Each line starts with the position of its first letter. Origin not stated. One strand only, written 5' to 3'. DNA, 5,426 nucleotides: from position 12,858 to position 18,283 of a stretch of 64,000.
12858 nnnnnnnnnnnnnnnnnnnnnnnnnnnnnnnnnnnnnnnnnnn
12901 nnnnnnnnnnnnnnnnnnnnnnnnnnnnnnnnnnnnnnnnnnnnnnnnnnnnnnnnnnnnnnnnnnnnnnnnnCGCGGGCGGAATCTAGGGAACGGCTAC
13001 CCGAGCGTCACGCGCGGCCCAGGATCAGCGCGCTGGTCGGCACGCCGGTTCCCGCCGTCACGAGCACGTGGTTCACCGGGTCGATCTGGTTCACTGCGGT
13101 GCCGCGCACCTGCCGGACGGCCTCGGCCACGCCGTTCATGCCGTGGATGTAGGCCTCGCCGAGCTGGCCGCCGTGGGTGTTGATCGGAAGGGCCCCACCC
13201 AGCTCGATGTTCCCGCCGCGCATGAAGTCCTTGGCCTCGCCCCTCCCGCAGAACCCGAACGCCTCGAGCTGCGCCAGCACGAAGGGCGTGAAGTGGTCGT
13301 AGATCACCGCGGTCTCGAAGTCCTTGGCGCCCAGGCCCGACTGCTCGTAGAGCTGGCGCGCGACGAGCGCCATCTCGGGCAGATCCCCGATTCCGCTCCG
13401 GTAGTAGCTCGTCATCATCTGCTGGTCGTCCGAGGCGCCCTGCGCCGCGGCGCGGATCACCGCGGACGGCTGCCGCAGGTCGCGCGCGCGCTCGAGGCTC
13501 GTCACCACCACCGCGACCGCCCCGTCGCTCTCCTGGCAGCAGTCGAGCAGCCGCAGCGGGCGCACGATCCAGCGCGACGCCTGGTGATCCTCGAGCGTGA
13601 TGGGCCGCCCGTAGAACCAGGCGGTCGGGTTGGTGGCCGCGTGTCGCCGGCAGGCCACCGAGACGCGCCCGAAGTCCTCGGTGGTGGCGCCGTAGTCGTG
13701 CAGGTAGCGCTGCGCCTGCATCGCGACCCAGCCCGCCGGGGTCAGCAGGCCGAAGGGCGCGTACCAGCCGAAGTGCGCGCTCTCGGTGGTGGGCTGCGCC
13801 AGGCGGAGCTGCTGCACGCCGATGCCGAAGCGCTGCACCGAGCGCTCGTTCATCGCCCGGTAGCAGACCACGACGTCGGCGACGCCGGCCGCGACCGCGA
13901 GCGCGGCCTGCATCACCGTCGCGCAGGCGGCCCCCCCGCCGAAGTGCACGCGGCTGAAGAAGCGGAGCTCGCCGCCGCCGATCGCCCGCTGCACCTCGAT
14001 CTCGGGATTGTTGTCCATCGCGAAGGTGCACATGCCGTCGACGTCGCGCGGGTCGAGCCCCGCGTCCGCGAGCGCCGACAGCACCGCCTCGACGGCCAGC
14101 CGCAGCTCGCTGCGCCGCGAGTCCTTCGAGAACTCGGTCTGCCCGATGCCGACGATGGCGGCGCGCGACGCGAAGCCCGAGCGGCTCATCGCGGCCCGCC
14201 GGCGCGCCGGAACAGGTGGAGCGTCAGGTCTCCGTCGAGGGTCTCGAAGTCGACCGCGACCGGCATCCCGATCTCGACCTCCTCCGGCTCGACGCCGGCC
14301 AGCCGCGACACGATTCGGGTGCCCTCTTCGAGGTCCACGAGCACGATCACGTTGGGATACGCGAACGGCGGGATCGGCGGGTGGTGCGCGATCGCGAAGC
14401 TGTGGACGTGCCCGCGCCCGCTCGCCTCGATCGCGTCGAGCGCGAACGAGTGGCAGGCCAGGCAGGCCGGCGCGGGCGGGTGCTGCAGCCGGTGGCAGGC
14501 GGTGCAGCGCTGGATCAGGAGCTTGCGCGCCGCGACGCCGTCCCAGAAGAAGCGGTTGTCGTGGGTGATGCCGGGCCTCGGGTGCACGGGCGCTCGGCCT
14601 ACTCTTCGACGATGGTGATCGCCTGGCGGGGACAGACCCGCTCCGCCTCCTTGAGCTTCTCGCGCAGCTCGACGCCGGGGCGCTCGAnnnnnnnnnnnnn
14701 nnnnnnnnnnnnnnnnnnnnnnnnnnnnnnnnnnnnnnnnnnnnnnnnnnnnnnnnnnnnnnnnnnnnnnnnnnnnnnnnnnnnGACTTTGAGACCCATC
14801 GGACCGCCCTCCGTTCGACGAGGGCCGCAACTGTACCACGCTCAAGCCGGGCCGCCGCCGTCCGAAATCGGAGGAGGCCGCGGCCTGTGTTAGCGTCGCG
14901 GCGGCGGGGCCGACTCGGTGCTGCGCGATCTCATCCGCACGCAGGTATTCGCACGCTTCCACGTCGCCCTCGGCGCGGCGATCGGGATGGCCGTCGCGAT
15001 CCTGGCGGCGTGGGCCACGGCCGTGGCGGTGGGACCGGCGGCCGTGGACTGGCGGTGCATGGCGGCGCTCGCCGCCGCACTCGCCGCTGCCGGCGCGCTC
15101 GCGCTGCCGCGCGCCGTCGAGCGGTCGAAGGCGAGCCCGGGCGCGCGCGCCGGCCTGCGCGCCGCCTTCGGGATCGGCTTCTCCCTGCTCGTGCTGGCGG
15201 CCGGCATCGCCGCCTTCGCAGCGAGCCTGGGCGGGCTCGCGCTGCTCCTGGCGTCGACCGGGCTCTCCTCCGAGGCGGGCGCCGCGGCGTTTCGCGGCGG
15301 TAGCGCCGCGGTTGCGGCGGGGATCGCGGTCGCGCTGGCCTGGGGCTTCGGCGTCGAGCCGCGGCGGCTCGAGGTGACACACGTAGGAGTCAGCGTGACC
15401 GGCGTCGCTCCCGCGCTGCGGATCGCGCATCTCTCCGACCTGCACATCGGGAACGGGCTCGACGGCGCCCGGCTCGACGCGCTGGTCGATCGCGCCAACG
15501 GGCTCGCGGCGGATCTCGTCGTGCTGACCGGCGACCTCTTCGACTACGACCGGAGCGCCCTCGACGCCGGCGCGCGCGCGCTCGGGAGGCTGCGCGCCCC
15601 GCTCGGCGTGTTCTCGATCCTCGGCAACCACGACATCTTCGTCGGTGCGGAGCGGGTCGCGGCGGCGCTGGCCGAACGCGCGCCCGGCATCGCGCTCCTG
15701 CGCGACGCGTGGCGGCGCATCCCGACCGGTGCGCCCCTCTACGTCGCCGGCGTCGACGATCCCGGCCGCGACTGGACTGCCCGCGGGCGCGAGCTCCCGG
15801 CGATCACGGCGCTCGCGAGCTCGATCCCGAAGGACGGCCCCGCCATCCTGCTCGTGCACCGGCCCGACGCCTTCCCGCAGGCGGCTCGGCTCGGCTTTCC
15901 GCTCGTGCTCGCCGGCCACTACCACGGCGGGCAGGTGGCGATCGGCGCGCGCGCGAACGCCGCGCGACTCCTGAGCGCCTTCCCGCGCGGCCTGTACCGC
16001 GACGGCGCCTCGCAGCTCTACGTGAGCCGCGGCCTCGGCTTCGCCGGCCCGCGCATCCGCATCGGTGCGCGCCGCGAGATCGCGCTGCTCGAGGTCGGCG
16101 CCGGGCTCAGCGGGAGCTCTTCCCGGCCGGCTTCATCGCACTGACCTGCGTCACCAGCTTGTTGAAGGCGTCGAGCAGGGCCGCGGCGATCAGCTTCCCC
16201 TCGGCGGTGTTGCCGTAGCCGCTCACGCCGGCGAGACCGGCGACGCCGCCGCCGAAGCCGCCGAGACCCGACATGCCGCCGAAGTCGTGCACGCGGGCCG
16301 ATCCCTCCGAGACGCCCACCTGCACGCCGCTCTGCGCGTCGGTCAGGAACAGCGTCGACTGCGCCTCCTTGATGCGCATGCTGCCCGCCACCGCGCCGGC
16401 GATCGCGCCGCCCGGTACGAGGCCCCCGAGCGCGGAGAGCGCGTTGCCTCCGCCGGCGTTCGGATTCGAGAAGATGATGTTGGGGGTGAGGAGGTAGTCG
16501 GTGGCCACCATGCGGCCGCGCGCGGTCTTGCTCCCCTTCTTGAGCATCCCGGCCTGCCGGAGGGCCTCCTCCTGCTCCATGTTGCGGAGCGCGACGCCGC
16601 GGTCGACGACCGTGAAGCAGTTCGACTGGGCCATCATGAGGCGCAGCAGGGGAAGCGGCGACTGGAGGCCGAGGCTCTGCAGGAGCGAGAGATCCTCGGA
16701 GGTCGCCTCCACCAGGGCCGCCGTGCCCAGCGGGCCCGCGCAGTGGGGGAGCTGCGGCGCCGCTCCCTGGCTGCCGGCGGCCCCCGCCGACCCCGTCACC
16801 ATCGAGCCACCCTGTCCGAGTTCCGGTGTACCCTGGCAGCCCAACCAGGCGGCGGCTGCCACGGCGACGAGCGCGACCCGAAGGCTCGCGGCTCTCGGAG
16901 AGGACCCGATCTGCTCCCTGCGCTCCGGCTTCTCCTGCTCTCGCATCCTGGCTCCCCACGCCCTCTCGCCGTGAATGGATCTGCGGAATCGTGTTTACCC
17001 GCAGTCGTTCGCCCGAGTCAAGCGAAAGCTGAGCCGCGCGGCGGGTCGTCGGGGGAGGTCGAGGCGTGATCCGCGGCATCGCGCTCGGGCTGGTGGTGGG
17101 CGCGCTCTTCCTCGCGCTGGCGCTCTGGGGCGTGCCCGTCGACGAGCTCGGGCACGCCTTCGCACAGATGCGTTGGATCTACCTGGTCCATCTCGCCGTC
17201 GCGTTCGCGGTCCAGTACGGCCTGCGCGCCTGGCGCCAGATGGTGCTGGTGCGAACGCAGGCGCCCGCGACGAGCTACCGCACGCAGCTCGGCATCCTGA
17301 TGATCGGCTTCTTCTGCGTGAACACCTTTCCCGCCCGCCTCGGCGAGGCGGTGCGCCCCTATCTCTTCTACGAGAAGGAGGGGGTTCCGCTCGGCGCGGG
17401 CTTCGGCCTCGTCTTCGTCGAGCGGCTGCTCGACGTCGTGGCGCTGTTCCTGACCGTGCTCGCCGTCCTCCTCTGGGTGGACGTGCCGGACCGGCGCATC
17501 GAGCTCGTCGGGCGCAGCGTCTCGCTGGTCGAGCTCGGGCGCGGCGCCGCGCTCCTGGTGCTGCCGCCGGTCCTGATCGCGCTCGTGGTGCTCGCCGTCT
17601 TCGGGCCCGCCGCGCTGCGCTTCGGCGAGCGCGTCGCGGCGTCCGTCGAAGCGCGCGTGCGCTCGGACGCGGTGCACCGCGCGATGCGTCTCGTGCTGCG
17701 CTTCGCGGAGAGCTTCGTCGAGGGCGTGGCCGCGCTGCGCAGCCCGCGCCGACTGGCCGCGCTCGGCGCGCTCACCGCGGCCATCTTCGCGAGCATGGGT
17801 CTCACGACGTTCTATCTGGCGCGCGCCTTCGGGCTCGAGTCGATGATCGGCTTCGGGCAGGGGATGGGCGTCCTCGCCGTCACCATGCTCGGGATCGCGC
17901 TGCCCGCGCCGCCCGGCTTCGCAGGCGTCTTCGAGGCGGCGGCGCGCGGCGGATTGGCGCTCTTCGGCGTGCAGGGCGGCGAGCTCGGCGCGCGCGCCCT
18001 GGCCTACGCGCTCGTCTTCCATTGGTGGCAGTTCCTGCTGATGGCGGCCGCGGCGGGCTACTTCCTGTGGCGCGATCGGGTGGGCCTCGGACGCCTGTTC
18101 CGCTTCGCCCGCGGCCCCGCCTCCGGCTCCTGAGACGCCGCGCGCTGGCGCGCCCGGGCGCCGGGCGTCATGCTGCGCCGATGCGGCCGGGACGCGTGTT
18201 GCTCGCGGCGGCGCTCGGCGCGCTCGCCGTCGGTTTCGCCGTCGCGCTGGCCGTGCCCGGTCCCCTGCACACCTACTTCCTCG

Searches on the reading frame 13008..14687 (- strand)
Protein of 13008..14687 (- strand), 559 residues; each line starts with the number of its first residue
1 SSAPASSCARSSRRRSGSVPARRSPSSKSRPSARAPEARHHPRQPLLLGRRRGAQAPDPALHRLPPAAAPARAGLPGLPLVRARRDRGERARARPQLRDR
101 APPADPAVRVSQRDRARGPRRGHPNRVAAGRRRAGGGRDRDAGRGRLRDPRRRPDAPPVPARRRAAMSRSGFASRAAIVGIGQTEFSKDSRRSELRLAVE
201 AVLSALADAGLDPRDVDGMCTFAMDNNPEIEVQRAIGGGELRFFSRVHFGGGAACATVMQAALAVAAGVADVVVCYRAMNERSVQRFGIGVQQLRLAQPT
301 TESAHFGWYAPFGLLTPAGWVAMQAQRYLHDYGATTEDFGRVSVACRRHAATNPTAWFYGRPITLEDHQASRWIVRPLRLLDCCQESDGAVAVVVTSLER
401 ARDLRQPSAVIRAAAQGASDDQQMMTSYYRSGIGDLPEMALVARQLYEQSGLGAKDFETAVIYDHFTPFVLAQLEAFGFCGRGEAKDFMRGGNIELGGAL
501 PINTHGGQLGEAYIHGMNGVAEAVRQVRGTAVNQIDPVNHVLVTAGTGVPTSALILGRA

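Call 17: search_protein_families(library=pfam, proteins=[window:13008-14687:-], max_evalue=0.0001)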
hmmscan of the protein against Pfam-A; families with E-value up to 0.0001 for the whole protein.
window:13008-14687:- (559 aa): 1 family
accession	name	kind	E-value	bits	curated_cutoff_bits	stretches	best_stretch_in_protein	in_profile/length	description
PF22691.2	Thiolase_C_1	-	2.2e-28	99.3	28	1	441-553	22-137/144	Thiolase C-terminal domain-like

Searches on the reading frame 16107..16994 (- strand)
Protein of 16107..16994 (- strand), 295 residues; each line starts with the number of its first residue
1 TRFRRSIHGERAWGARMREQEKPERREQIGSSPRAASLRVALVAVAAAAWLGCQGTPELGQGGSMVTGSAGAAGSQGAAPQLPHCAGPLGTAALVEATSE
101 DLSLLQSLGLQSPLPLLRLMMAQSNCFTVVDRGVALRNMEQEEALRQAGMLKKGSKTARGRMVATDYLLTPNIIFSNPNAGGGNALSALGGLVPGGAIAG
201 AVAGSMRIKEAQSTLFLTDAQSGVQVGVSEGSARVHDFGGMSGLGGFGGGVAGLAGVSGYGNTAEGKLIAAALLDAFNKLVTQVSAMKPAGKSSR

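Call 17: search_protein_families(library=pfam, proteins=[window:16107-16994:-], max_evalue=0.0001)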
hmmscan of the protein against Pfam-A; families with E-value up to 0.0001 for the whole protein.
window:16107-16994:- (295 aa): 1 family
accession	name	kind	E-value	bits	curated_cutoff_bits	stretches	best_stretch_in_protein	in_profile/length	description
PF03783.19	CsgG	-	3.9e-05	23.5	20.8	1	120-287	47-204/210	Curli production assembly/transport component CsgG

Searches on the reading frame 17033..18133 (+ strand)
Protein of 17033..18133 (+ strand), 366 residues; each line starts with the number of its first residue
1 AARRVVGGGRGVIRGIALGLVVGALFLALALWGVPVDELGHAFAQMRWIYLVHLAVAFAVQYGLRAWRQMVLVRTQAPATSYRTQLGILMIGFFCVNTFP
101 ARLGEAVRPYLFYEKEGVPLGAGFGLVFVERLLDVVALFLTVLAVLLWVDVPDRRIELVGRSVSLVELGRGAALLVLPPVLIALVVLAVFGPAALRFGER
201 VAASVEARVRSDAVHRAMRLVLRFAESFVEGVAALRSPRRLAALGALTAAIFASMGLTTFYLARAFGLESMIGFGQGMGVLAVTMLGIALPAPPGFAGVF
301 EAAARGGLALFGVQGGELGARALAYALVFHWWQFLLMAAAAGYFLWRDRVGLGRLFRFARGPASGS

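Call 17: search_protein_families(library=pfam, proteins=[window:17033-18133:+], max_evalue=0.0001)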
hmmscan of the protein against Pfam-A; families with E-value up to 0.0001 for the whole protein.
window:17033-18133:+ (366 aa): 1 family
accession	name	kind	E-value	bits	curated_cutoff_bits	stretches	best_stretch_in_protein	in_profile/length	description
PF03706.18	LPG_synthase_TM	-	2.9e-34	119.4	33.4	1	16-334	1-299/302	Lysylphosphatidylglycerol synthase TM region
